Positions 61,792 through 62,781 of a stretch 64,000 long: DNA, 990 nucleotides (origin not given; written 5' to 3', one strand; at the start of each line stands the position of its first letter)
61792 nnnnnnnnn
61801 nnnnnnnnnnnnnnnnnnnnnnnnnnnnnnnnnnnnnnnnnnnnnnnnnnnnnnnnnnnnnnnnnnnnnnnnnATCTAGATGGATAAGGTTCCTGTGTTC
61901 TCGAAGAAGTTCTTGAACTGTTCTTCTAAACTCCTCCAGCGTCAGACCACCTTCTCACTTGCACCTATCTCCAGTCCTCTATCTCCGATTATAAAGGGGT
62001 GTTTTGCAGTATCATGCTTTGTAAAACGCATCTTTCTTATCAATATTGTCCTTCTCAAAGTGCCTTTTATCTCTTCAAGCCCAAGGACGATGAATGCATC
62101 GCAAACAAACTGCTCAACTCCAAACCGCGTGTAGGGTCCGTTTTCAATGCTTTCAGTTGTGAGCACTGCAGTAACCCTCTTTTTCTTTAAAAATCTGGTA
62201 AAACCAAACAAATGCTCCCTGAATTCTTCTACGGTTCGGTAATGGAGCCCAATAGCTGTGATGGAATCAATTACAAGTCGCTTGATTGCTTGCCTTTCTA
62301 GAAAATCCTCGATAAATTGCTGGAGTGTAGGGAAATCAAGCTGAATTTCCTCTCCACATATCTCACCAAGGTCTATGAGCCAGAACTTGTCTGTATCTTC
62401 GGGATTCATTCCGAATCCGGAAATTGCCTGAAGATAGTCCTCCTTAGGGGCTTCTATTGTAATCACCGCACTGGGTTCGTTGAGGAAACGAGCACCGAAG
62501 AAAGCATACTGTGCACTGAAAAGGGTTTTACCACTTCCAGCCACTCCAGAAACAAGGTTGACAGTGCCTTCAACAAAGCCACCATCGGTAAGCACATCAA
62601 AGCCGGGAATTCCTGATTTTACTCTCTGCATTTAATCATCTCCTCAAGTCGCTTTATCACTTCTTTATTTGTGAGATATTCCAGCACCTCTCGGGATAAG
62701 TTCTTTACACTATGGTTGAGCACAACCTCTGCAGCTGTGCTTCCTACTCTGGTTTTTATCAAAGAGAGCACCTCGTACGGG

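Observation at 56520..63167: HTH regulator / KaiC-like ATPase / 1228-aa pseudo-KaiC transmembrane protein / Zn-ribbon-TPR membrane protein operon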

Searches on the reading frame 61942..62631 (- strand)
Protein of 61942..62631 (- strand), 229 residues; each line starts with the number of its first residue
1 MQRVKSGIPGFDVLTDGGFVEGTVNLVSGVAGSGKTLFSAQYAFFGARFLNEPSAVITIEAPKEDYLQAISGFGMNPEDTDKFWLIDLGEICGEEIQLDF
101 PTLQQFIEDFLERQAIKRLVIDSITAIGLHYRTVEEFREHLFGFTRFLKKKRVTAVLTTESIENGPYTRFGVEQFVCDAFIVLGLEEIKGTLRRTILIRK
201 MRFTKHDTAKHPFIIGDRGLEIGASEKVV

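Call 3: search_protein_families(library=pfam, proteins=[window:61942-62631:-], max_evalue=0.1)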
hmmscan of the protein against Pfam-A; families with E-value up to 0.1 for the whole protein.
window:61942-62631:- (229 aa): 1 family
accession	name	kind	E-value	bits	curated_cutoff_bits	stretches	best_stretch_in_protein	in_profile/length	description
PF06745.19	ATPase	-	3.2e-55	187.5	26.6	1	4-225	1-229/231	KaiC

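Call 4: search_protein_families(library=ncbifam, proteins=[window:61942-62631:-], max_evalue=0.1)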
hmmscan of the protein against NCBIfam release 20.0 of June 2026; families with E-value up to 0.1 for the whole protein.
window:61942-62631:- (229 aa): 16 families
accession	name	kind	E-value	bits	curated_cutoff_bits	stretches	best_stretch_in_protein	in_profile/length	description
NF006799.0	PRK09302.1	equivalog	1.5e-43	149.2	408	1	2-222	11-238/515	circadian clock protein KaiC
TIGR02655.1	circ_KaiC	equivalog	4.3e-36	124.6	546.25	1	3-222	2-228/484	circadian clock protein KaiC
TIGR03877.1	thermo_KaiC_1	hypoth_equivalog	9.7e-28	97.3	307.25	1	1-225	1-235/238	KaiC domain-containing protein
TIGR03880.1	KaiC_arch_3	hypoth_equivalog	2.4e-25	89.4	249.45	1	7-222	1-217/224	KaiC domain-containing protein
TIGR03881.1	KaiC_arch_4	hypoth_equivalog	3.4e-21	76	247.8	1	2-216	1-221/231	KaiC domain-containing protein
TIGR03878.1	thermo_KaiC_2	hypoth_equivalog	3.2e-11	43.1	232.2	1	17-158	31-172/259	KaiC domain-containing protein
NF052589.1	ArlH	equivalog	7.2e-07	29.1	215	1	17-208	15-207/229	archaellum protein ArlH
NF004723.0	PRK06067.1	subfamily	0.00022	20.8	194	1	5-205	17-216/243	flagellar accessory protein FlaH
TIGR02237.1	recomb_radB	equivalog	0.0032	17.4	172.4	0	108-220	90-209/210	DNA repair and recombination protein RadB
NF006861.0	PRK09361.1-1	equivalog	0.0095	15.5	278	0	3-197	4-206/235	DNA repair and recombination protein RadB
NF000361.1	self_FomB_kinase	exception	0.02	13.9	400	1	15-52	129-168/325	FomB family phosphonate monophosphate kinase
TIGR00416.1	sms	equivalog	0.02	13.6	403.05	1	2-156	74-216/454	DNA repair protein RadA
NF006320.0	PRK08533.1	equivalog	0.053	13.1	215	0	16-205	18-205/230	flagellar accessory protein FlaH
NF003301.0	PRK04301.1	equivalog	0.053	12.7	259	0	2-43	81-122/316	DNA repair and recombination protein RadA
NF004629.0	PRK05973.1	equivalog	0.055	12.5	156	1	19-94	61-136/237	DNA helicase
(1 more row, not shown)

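Call 40: find_related_loci(query=window:61942-62631:-, collection=genome_contigs, flank=10000)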
Query window:61942-62631:- (229 aa) in genome_contigs; peptide patterns used: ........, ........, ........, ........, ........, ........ (x = any residue, [..] = any of these).
175 stretches matched a pattern; 70 encode a relative of the query (tblastn E <= 1e-3); 70 distinct loci.
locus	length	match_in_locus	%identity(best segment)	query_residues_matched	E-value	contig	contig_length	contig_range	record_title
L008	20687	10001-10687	93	1-229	3e-142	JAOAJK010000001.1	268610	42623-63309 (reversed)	MAG: Thermoplasmata archaeon isolate SKW197 NODE_1_length_268610_cov_15.513929, whole genome shotgun sequence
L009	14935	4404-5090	88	1-229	1e-134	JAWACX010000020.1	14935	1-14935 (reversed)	MAG: Thermoplasmata archaeon isolate QQ_201709_bins_14 QQ_201709_bins_14_scaffold_20, whole genome shotgun sequence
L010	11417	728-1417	78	1-229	3e-122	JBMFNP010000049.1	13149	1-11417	MAG: Thermoplasmata archaeon isolate KM4338-14 NODE_49_length_13149_cov_14.739749, whole genome shotgun sequence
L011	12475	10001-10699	52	2-229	1e-74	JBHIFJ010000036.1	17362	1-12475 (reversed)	MAG: Thermoplasmata archaeon isolate b1.sp2_bin.40 NODE_699_length_17362_cov_23.487144, whole genome shotgun sequence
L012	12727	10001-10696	52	3-229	2e-74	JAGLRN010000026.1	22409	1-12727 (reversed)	MAG: Thermoplasmata archaeon isolate RS_9_17 ROV157_9.bin.17.fa_26, whole genome shotgun sequence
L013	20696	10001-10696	51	3-229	3e-72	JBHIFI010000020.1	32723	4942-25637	MAG: Thermoplasmata archaeon isolate b1.sp2_bin.58 NODE_231_length_32723_cov_9.018765, whole genome shotgun sequence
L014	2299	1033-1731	51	2-229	1e-73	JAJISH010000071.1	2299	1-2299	MAG: Thermoplasmatota archaeon isolate bin211 bin211_SWQ.59.16-18_bin.28.orig_71, whole genome shotgun sequence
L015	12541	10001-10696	50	2-227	3e-69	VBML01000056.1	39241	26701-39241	MAG: Methanobacteriota archaeon isolate EA_22 14_0929_05_40cm_scaffold_378, whole genome shotgun sequence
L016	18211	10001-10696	51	3-229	6e-68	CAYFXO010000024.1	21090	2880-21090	MAG TPA_asm: uncultured Methanomassiliicoccales archaeon isolate ERP108616_co2_108 genome assembly, contig: NODE_3634_le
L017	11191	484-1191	49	3-228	2e-66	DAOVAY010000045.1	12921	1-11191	MAG TPA_asm: Methanobacteriota archaeon isolate CSMAG_991 CSMAG_991_k141_6076068_length_12921_cov_7.0000, whole genome s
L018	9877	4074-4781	48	3-228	1e-66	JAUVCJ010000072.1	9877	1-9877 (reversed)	MAG: Thermoplasmatota archaeon isolate CSMAG_268 CSMAG_268_k141_5320549_length_9877_cov_7.0000, whole genome shotgun seq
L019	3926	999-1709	47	2-228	3e-66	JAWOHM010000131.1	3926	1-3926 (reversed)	MAG: Thermoplasmata archaeon isolate CWP4-2.bin.83 k191_1572408, whole genome shotgun sequence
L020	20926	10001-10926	50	1-229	5e-66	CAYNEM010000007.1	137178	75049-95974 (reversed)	MAG TPA_asm: uncultured Methanomassiliicoccales archaeon isolate SRP119689_co1_217 genome assembly, contig: NODE_88_leng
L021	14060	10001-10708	47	3-228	1e-65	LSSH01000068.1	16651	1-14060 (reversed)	MAG: Candidatus Proteinoplasmatales archaeon SG8-5 WOR_8-12_2959, whole genome shotgun sequence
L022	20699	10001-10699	49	3-229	2e-65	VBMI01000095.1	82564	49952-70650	MAG: Methanobacteriota archaeon isolate EA_19 14_0929_02_40cm_scaffold_748, whole genome shotgun sequence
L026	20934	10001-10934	49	3-229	8e-65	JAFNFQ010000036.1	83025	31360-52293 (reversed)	MAG: Methanobacteriota archaeon isolate bin_16 PROKKA_contig000036, whole genome shotgun sequence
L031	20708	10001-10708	47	3-228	7e-64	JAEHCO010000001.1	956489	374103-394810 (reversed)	MAG: Methanobacteriota archaeon isolate SF.bin51 NODE_1_length_956489_cov_12.373157, whole genome shotgun sequence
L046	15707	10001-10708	43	3-228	4e-58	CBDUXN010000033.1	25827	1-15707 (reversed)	MAG TPA_asm: uncultured Thermoplasmata archaeon isolate SRR22302370_concoct_146 genome assembly, contig: ERZ25074855.119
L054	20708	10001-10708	41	3-228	9e-56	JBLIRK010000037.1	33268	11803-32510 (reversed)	MAG: Thermoplasmatota archaeon isolate MF1_202111_bin_395 MF1_202111_bin_395_scaffold_38, whole genome shotgun sequence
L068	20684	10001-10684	43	1-228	1e-51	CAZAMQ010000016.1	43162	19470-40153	MAG TPA_asm: uncultured Thermoplasmata archaeon isolate SRP141376_co1_89 genome assembly, contig: NODE_2139_length_43162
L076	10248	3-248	63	148-229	9e-30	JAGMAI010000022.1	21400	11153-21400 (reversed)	MAG: Thermoplasmata archaeon isolate RS_14_3 ZL355.bin.3.fa_22, whole genome shotgun sequence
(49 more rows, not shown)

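Call 45: search_protein_families(library=pfam, proteins=[L013:10701-15827:+, L026:10707-17552:+, L076:253-5511:+, L046:10876-15345:+, L068:10699-11706:+, L031:10771-13350:+, L054:10730-12763:+], max_evalue=0.001)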
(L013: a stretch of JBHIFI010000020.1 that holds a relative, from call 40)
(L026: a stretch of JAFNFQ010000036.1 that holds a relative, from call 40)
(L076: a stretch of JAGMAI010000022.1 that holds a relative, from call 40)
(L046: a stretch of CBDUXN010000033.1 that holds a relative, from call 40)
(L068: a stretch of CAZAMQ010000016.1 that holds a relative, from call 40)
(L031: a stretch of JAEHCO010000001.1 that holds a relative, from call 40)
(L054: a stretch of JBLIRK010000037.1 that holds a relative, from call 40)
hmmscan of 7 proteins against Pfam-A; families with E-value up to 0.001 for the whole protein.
L013:10701-15827:+ (1708 aa): 20 families
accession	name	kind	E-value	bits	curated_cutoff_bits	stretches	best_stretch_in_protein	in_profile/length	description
PF06745.19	ATPase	-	3.7e-23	82.6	26.6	1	6-237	2-225/231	KaiC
PF00515.34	TPR_1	-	6.2e-19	67.4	27.8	2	297-323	3-29/34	Tetratricopeptide repeat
PF13181.12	TPR_8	-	1.7e-17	62.5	25.7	1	297-327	3-33/34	Tetratricopeptide repeat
PF07719.23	TPR_2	-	2.8e-17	61.8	27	0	262-293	2-33/34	Tetratricopeptide repeat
PF13431.12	TPR_17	-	9.6e-13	47.8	24.4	0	391-416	9-34/34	Tetratricopeptide repeat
PF13428.12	TPR_14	-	4.9e-11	42.6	23.5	0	396-438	2-44/44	Tetratricopeptide repeat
PF13371.12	TPR_9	-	9e-11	42.1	35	1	275-338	9-66/73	Tetratricopeptide repeat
PF13424.12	TPR_12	-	4.5e-10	40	30.1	0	297-328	5-36/77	Tetratricopeptide repeat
PF13432.12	TPR_16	-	5.1e-10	40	32.7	0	265-324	1-60/65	Tetratricopeptide repeat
PF14559.12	TPR_19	-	1.1e-09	38.9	25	0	389-438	19-68/68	Tetratricopeptide repeat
PF12895.13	ANAPC3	-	1.7e-09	38.3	27.2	0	387-450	15-77/82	Anaphase-promoting complex, cyclosome, subunit 3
PF13176.12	TPR_7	-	5.3e-09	35.9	27.9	0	297-330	1-34/36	Tetratricopeptide repeat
PF24336.1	DUF7504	-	1.1e-08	36.2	27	1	87-198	60-178/179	Family of unknown function (DUF7504)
PF13414.12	TPR_11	-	2.4e-08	33.9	26.8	0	407-443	6-42/42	TPR repeat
PF12569.14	NatA_aux_su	-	1.9e-06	27.6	33.3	0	404-455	201-252/515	N-terminal acetyltransferase A, auxiliary subunit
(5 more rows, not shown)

L026:10707-17552:+ (2281 aa): 12 families
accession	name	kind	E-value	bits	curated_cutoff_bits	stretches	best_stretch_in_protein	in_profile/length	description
PF06745.19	ATPase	-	7.7e-27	94.6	26.6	1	3-233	1-223/231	KaiC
PF13181.12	TPR_8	-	2.8e-11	43.1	25.7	0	262-293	3-34/34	Tetratricopeptide repeat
PF07719.23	TPR_2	-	5.8e-11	42.1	27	1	261-293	2-34/34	Tetratricopeptide repeat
PF13414.12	TPR_11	-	1.3e-10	41.3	26.8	1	267-308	1-42/42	TPR repeat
PF24336.1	DUF7504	-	2.2e-10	41.7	27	1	21-196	1-178/179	Family of unknown function (DUF7504)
PF13431.12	TPR_17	-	2.2e-10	40.4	24.4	0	283-314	2-33/34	Tetratricopeptide repeat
PF13428.12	TPR_14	-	1.4e-09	38.2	23.5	1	262-302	3-43/44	Tetratricopeptide repeat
PF14559.12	TPR_19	-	3.6e-09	37.2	25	1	270-316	1-47/68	Tetratricopeptide repeat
PF12895.13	ANAPC3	-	1e-08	35.8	27.2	1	257-316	22-78/82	Anaphase-promoting complex, cyclosome, subunit 3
PF00515.34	TPR_1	-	1.1e-07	31.8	27.8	1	261-293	2-34/34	Tetratricopeptide repeat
PF13432.12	TPR_16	-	2.6e-06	28.2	32.7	1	266-324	3-61/65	Tetratricopeptide repeat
PF13371.12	TPR_9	-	7.3e-05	23.1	35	0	258-297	27-66/73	Tetratricopeptide repeat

L076:253-5511:+ (1752 aa): 20 families
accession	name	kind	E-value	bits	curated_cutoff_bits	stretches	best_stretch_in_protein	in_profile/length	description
PF06745.19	ATPase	-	6.6e-22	78.5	26.6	1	6-236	2-224/231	KaiC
PF07719.23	TPR_2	-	1.6e-18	65.6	27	1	262-294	2-34/34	Tetratricopeptide repeat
PF00515.34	TPR_1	-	4.7e-15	55.1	27.8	0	296-322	2-28/34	Tetratricopeptide repeat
PF13181.12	TPR_8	-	1.3e-14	53.5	25.7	0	397-428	2-33/34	Tetratricopeptide repeat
PF13428.12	TPR_14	-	1.8e-13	50.2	23.5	2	398-438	3-43/44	Tetratricopeptide repeat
PF13432.12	TPR_16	-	9.2e-11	42.4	32.7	1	265-322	1-58/65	Tetratricopeptide repeat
PF13431.12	TPR_17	-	1.5e-10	40.9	24.4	0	283-314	1-32/34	Tetratricopeptide repeat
PF14559.12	TPR_19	-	1.1e-09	38.8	25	0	390-438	19-67/68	Tetratricopeptide repeat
PF13414.12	TPR_11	-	2.6e-09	37.1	26.8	0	408-444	6-42/42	TPR repeat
PF24336.1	DUF7504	-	2.1e-08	35.3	27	1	108-198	83-178/179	Family of unknown function (DUF7504)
PF13371.12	TPR_9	-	4.1e-08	33.6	35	0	274-322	8-56/73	Tetratricopeptide repeat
PF13424.12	TPR_12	-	1.4e-07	32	30.1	0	266-322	8-65/77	Tetratricopeptide repeat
PF13240.11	Zn_Ribbon_1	-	9.3e-07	28.9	25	1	477-497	2-22/23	zinc-ribbon domain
PF12895.13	ANAPC3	-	1.2e-06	29.2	27.2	0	264-319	26-80/82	Anaphase-promoting complex, cyclosome, subunit 3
PF13176.12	TPR_7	-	1.5e-06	28.3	27.9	0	398-427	1-32/36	Tetratricopeptide repeat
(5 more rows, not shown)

L046:10876-15345:+ (1489 aa): 16 families
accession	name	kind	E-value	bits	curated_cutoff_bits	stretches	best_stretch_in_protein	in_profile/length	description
PF13248.11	Zn_ribbon_3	-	3.8e-42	140.9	27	6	29-53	2-26/26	zinc-ribbon domain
PF12773.13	DZR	-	3.2e-30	104.5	27.3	5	269-324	1-45/45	Double zinc ribbon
PF13240.11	Zn_Ribbon_1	-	1.8e-28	97.9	25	3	269-289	2-22/23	zinc-ribbon domain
PF17032.10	Zn_ribbon_15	-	4e-17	63.2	28.9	0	208-230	51-73/73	zinc-ribbon family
PF10571.15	UPF0547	-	1.2e-16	60.9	29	1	30-50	1-21/26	Uncharacterised protein family UPF0547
PF24460.1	DUF7575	-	4.2e-09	36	28.5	0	265-290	2-27/28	Domain of unknown function (DUF7575)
PF07282.18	Cas12f1-like_TNB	-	2e-08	34.7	26.3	0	283-316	31-53/60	Cas12f1-like, TNB domain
PF23455.1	DUF7129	-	4.4e-07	30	30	0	104-129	9-36/45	Domain of unknown function (DUF7129)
PF02037.33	SAP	-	3.5e-06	26.9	23.9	1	372-400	2-30/37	SAP domain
PF13719.11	Zn_ribbon_5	-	2.3e-05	24.5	29.3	1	85-117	3-36/37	zinc-ribbon domain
PF07191.17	Zn_ribbon_6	-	0.00011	22.5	25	0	86-132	2-41/67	Double zinc ribbon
PF18912.6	DZR_2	-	0.00012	22.3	27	0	30-54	8-33/56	Double zinc ribbon domain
PF08271.17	Zn_Ribbon_TF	-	0.00018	21.4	29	1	86-117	2-30/43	TFIIB zinc-binding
PF07498.18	Rho_N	-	0.00033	21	24.9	1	372-405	2-37/43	Rho termination factor, N-terminal domain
PF18953.6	SAP_new25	-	0.00072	19.6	26.3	0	377-403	10-36/51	SAP domain-containing new25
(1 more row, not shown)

L068:10699-11706:+ (335 aa): 2 families
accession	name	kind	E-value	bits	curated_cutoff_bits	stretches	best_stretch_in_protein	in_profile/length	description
PF06745.19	ATPase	-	9e-09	35.5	26.6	1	34-197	36-192/231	KaiC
PF04886.17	PT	-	1.9e-05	24.5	26.2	1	296-317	2-23/36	PT disordered repeat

L031:10771-13350:+ (859 aa): 4 families
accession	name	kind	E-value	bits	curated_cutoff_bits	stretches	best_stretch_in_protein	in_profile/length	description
PF06745.19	ATPase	-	1.1e-27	97.3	26.6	2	245-476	2-226/231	KaiC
PF24336.1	DUF7504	-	6.2e-15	56.6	27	2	576-690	57-178/179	Family of unknown function (DUF7504)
PF05625.17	PAXNEB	-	3e-05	23.7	28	0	376-467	203-304/366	PAXNEB protein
PF23365.1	DUF7090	-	0.00023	21.4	27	0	370-440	114-184/192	Family of unknown function (DUF7090)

L054:10730-12763:+ (677 aa): 2 families
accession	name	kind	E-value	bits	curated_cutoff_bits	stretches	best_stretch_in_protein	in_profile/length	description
PF06745.19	ATPase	-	6.7e-20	71.9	26.6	1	270-503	1-226/231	KaiC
PF05625.17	PAXNEB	-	4e-06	26.6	28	0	270-292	19-41/366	PAXNEB protein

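Call 63: search_protein_families(library=ncbifam, proteins=[L009:5162-8824:+, L076:253-5511:+, L026:10707-17552:+, L031:10771-13350:+], max_evalue=0.01)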
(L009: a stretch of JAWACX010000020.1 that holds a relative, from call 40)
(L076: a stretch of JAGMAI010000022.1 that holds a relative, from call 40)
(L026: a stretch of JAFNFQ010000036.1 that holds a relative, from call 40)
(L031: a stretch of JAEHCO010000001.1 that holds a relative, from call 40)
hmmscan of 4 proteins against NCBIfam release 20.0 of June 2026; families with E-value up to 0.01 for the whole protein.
L009:5162-8824:+ (1220 aa): 1 family
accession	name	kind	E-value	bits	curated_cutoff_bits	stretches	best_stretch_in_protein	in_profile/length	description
TIGR04145.2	Firmicu_CTERM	equivalog_domain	0.0026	17.7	50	0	557-601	1-42/191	Firmicu-CTERM sorting domain-containing protein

L076:253-5511:+ (1752 aa): 15 families
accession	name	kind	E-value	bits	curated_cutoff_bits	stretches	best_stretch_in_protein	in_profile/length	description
TIGR03881.1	KaiC_arch_4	hypoth_equivalog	1.7e-10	41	247.8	1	3-174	1-162/231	KaiC domain-containing protein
TIGR03877.1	thermo_KaiC_1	hypoth_equivalog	4.6e-10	39.4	307.25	1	2-236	1-230/238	KaiC domain-containing protein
NF040959.1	MamA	equivalog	1.7e-09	37.4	200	2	390-461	65-136/204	magnetosome protein MamA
NF006799.0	PRK09302.1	equivalog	3.4e-09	35.8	408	1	4-94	254-344/515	circadian clock protein KaiC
TIGR02521.1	type_IV_pilW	equivalog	1e-08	35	154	1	247-327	17-97/234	type IV pilus biogenesis/stability protein PilW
NF052415.1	T3SS_chap_SctY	equivalog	3.4e-08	33.9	70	1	266-322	45-104/106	type III secretion apparatus assembly chaperone SctY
TIGR02552.1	LcrH_SycD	equivalog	9.3e-08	31.9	104.8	0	393-463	49-119/136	SycD/LcrH family type III secretion system chaperone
NF047558.1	TPR_END_plus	domain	1.8e-07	31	32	0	264-307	2-44/56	TPR end-of-group domain-containing protein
TIGR02917.1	PEP_TPR_lipo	equivalog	2e-07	29.3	312.2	1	272-322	170-220/899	XrtA/PEP-CTERM system TPR-repeat protein PrsT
TIGR03880.1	KaiC_arch_3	hypoth_equivalog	3.2e-07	30.1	249.45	1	8-90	1-82/224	KaiC domain-containing protein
NF040561.1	PrimPol_Msp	equivalog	4e-06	25.7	200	1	239-335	4-106/515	CRISPR-associated primase-polymerase type A1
NF033920.0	C39_PA2778_fam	equivalog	9.9e-06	25.1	150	1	259-323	188-252/255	PA2778 family cysteine peptidase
TIGR02655.1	circ_KaiC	equivalog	3.4e-05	22.7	546.25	1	6-236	4-226/484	circadian clock protein KaiC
NF008757.0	PRK11788.1-5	equivalog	0.0017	17.6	363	0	261-321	180-240/388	lipopolysaccharide assembly protein LapB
NF006861.0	PRK09361.1-1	equivalog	0.0074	15.8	278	0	6-103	6-108/235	DNA repair and recombination protein RadB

L026:10707-17552:+ (2281 aa): 14 families
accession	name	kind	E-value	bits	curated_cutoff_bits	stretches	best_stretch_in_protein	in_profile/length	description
NF006799.0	PRK09302.1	equivalog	8.6e-20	70.8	408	1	2-233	12-235/515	circadian clock protein KaiC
TIGR03877.1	thermo_KaiC_1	hypoth_equivalog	1.9e-17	63.6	307.25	1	2-233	3-229/238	KaiC domain-containing protein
TIGR03881.1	KaiC_arch_4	hypoth_equivalog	1.5e-16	60.8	247.8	1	2-227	2-218/231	KaiC domain-containing protein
TIGR02655.1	circ_KaiC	equivalog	5e-13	48.5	546.25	1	2-233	2-225/484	circadian clock protein KaiC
TIGR03880.1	KaiC_arch_3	hypoth_equivalog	1.3e-09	37.9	249.45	1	6-88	1-82/224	KaiC domain-containing protein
NF004723.0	PRK06067.1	subfamily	2.9e-07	30.3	194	1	3-231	16-229/243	flagellar accessory protein FlaH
NF052589.1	ArlH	equivalog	9.5e-07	28.7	215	1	10-232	9-218/229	archaellum protein ArlH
TIGR02552.1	LcrH_SycD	equivalog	3.7e-06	26.7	104.8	1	259-325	51-116/136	SycD/LcrH family type III secretion system chaperone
TIGR00540.1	TPR_hemY_coli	hypoth_equivalog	1.7e-05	23.8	142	0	255-317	321-382/385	heme biosynthesis-associated TPR protein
NF052415.1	T3SS_chap_SctY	equivalog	2.1e-05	25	70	1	359-418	37-99/106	type III secretion apparatus assembly chaperone SctY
NF033920.0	C39_PA2778_fam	equivalog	2.7e-05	23.7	150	1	259-323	189-253/255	PA2778 family cysteine peptidase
NF040959.1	MamA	equivalog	2.8e-05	23.7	200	1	265-426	42-203/204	magnetosome protein MamA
TIGR02521.1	type_IV_pilW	equivalog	0.0017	17.9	154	1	265-325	36-96/234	type IV pilus biogenesis/stability protein PilW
TIGR02917.1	PEP_TPR_lipo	equivalog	0.0088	13.9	312.2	0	274-416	343-655/899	XrtA/PEP-CTERM system TPR-repeat protein PrsT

L031:10771-13350:+ (859 aa): 7 families
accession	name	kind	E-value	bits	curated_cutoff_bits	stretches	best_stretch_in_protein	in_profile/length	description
TIGR03881.1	KaiC_arch_4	hypoth_equivalog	2.6e-19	69.8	247.8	2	243-335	2-94/231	KaiC domain-containing protein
TIGR03877.1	thermo_KaiC_1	hypoth_equivalog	3.7e-19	69.2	307.25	2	243-476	3-232/238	KaiC domain-containing protein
NF006799.0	PRK09302.1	equivalog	7.8e-18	64.3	408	2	241-484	252-479/515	circadian clock protein KaiC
TIGR03880.1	KaiC_arch_3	hypoth_equivalog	7.5e-09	35.4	249.45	1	247-335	1-88/224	KaiC domain-containing protein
TIGR02655.1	circ_KaiC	equivalog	5.5e-05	22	546.25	0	244-329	3-89/484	circadian clock protein KaiC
NF052589.1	ArlH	equivalog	0.0019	17.9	215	1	249-461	7-205/229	archaellum protein ArlH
NF050800.1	HP0895_fam_antitoxin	equivalog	0.0048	16.9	200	0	751-833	20-107/116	type II toxin-antitoxin system HP0895 family antitoxin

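Call 79: search_protein_families(library=padloc, proteins=[window:61942-62631:-], max_evalue=0.001)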
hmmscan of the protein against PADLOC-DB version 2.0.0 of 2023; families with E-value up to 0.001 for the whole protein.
window:61942-62631:- (229 aa): 0 families
